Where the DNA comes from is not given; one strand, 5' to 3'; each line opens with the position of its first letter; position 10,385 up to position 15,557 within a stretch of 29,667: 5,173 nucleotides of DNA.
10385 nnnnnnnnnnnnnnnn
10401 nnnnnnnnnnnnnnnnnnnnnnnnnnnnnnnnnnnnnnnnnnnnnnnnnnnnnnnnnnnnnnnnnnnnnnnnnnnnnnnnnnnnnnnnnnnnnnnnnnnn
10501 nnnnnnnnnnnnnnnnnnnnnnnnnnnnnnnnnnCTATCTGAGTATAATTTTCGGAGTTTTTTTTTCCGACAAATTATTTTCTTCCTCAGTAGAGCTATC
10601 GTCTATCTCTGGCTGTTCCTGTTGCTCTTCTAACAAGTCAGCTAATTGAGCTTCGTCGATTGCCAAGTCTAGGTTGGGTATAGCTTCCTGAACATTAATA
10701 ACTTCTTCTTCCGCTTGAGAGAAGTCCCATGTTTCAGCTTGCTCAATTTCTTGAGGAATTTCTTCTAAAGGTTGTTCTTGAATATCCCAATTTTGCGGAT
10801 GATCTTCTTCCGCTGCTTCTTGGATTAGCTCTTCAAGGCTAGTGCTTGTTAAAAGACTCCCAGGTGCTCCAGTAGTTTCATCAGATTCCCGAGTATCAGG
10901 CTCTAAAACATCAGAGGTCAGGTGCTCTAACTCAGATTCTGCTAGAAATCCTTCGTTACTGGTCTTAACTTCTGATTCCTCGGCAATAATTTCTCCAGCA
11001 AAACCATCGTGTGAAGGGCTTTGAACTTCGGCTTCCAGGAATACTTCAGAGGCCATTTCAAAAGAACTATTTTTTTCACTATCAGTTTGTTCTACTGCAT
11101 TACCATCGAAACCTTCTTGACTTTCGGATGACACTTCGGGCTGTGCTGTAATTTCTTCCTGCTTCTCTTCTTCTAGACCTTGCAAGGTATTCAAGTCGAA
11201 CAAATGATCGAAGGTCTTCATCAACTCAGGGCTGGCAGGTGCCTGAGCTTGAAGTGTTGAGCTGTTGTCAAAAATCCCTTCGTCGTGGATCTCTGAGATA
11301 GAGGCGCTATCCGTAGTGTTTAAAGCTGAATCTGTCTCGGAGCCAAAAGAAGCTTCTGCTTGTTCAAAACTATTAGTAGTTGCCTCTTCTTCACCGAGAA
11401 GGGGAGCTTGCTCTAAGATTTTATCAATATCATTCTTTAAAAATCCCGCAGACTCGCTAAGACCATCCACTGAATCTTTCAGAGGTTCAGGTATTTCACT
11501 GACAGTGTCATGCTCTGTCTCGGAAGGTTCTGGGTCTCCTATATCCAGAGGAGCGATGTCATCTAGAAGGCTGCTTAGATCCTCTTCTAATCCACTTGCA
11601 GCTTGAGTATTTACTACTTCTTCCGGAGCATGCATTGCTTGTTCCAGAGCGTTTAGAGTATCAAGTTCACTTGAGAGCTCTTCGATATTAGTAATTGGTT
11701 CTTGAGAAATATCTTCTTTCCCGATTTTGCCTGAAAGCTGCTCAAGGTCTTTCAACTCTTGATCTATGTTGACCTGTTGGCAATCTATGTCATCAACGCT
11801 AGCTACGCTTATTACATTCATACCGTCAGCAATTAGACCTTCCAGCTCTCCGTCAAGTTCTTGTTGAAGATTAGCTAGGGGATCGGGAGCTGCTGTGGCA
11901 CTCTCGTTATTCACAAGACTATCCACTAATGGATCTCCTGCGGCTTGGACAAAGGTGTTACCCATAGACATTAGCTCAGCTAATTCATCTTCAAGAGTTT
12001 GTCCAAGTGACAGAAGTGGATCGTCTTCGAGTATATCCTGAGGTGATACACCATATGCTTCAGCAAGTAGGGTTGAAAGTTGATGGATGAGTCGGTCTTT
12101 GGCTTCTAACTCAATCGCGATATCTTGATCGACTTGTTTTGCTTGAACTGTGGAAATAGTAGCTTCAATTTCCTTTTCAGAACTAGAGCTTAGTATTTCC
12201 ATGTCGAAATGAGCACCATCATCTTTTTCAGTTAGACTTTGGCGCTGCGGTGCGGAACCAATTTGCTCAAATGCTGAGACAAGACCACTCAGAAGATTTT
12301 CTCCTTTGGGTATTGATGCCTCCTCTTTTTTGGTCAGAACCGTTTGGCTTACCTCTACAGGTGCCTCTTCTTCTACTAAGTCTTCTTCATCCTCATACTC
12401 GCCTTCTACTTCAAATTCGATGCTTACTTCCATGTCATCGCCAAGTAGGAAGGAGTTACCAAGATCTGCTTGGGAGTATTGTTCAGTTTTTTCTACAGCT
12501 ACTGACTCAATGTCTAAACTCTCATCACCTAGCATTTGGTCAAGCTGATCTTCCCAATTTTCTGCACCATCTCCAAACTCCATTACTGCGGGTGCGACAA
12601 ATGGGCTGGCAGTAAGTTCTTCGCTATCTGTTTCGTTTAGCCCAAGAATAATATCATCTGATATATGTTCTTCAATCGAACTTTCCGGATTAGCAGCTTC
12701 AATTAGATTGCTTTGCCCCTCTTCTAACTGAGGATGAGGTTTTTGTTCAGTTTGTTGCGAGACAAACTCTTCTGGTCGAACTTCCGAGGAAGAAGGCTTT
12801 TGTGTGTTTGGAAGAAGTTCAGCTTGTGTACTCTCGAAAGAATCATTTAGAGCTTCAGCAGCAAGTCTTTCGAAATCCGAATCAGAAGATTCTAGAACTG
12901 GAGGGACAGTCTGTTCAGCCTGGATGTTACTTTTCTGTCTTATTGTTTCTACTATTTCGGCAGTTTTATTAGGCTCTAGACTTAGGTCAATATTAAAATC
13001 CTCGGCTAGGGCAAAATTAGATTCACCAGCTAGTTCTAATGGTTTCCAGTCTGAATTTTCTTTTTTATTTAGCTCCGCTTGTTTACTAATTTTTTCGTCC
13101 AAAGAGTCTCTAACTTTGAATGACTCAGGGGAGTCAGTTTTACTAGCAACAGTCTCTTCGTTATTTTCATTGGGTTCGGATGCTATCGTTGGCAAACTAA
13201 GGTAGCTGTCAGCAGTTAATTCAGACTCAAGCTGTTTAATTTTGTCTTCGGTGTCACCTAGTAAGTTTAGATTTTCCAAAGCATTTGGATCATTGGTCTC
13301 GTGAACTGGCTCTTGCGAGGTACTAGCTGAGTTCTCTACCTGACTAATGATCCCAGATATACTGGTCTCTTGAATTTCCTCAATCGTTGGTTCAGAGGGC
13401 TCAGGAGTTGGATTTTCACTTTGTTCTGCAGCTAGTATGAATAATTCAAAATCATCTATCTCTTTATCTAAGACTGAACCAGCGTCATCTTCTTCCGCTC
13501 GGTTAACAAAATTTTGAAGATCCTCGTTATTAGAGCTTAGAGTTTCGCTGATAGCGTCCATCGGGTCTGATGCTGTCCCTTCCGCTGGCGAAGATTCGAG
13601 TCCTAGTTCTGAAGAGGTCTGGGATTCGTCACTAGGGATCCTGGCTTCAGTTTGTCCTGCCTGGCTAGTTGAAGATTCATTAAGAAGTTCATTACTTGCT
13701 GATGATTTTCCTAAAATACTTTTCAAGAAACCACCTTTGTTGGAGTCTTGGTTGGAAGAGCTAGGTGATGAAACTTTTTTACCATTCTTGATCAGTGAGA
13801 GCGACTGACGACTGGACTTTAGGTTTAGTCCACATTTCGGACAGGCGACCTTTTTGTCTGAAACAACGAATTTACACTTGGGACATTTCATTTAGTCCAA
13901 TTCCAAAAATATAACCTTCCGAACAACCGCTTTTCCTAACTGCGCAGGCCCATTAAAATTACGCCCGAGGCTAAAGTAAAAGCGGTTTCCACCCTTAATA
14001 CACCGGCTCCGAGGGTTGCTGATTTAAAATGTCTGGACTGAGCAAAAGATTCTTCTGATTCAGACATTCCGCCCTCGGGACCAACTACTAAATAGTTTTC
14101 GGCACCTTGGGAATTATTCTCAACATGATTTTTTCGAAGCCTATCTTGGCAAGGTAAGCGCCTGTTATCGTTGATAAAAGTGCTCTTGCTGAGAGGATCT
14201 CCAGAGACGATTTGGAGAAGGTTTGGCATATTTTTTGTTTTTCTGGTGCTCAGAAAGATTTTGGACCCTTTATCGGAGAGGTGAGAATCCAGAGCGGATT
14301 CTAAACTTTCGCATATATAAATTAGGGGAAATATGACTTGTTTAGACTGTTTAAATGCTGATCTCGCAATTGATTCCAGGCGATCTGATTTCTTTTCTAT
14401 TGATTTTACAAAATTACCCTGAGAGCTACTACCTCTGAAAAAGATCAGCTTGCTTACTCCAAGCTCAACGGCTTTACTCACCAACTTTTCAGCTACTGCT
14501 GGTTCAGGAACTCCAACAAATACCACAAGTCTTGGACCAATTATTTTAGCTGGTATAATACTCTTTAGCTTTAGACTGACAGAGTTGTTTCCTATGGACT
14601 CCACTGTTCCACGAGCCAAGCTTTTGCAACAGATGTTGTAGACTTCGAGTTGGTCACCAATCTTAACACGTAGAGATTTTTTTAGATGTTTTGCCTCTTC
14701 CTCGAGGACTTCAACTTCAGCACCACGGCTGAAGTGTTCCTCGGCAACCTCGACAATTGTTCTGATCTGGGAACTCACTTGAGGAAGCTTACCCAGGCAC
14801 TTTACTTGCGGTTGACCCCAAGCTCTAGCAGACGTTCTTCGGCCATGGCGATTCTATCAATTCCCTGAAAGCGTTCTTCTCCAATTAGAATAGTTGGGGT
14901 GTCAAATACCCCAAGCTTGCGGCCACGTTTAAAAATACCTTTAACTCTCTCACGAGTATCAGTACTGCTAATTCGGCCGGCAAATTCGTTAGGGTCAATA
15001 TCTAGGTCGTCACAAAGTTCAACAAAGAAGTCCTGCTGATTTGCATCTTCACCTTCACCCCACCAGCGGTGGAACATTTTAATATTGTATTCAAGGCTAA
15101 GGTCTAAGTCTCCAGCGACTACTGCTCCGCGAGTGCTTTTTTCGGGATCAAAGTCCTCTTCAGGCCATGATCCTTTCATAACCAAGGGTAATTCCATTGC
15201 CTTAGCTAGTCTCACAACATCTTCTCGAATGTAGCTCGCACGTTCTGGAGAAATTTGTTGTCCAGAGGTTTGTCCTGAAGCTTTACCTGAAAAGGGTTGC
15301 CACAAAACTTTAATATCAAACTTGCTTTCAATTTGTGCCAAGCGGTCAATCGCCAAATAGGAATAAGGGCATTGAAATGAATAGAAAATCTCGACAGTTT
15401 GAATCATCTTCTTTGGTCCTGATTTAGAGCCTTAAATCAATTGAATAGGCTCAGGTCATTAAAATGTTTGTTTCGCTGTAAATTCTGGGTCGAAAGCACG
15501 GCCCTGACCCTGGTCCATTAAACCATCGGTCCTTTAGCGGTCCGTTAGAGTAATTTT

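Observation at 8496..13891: Two giant acidic ORFs are one ~1,798-aa zinc-ribbon / disordered / RDD gene broken at an A9 slippery run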

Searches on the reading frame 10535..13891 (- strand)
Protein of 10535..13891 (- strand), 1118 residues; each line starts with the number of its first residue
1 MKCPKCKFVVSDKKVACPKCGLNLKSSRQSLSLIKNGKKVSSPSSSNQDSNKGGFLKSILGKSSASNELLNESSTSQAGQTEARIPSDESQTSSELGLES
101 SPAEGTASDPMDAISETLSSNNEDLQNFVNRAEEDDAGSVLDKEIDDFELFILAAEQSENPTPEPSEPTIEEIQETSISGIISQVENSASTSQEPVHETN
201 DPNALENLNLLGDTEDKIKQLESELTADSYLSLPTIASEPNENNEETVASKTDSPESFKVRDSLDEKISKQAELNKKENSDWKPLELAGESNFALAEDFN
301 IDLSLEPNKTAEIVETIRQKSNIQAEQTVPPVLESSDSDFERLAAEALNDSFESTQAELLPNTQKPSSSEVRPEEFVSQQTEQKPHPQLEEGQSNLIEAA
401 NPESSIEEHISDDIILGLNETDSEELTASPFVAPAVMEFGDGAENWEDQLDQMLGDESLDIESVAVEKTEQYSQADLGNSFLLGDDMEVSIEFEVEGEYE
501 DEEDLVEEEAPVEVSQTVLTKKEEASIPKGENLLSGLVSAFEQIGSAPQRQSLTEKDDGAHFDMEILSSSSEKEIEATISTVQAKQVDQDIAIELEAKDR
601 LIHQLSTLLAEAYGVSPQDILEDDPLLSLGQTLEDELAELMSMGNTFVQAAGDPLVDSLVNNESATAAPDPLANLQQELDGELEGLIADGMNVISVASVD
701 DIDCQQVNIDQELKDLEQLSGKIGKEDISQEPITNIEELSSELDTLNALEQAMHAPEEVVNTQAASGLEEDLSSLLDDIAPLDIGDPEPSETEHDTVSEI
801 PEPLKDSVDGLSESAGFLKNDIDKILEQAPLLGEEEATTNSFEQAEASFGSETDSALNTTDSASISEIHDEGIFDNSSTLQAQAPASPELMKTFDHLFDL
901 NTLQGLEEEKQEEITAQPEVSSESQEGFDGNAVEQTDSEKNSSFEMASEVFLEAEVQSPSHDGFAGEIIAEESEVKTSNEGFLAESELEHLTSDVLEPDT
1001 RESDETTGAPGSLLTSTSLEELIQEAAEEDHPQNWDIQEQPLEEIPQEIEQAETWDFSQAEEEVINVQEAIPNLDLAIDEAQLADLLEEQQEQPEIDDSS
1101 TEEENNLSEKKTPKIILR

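Call 8: search_protein_families(library=pfam, proteins=[window:10535-13891:-], max_evalue=0.01)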
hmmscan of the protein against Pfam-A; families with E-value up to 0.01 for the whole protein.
window:10535-13891:- (1118 aa): 1 family
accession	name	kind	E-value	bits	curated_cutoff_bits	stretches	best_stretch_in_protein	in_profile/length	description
PF13248.11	Zn_ribbon_3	-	0.0035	17.2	27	1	2-24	4-26/26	zinc-ribbon domain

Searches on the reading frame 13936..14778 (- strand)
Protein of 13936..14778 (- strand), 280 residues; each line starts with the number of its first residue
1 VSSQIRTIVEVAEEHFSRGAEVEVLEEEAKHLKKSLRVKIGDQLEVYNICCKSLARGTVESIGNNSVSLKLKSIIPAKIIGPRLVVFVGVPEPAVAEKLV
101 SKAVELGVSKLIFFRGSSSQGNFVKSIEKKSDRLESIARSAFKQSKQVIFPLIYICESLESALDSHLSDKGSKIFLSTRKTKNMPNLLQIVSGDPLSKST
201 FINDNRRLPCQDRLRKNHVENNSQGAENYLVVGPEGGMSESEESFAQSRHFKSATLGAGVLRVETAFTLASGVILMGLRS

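Call 8: search_protein_families(library=pfam, proteins=[window:13936-14778:-], max_evalue=0.01)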
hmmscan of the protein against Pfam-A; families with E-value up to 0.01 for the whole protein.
window:13936-14778:- (280 aa): 2 families
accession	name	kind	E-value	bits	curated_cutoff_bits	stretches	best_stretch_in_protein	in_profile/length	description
PF04452.19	Methyltrans_RNA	-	4.9e-32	111.2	23.9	1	83-274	6-164/165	RNA methyltransferase domain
PF20260.4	PUA_4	-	9.1e-08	32.5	23.9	1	26-71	3-47/48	RNA methyltransferase PUA domain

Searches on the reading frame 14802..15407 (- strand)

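Call 8: search_protein_families(library=pfam, proteins=[window:14802-15407:-], max_evalue=0.01)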
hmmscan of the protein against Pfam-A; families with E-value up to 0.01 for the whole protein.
window:14802-15407:- (201 aa): 2 families
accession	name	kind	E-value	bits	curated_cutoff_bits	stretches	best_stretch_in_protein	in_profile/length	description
PF01323.26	DSBA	-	3e-28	99.3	25.6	1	4-193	1-190/191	DSBA-like thioredoxin domain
PF13462.12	Thioredoxin_4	-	1.4e-05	25.8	23.2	1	87-182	58-152/165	Thioredoxin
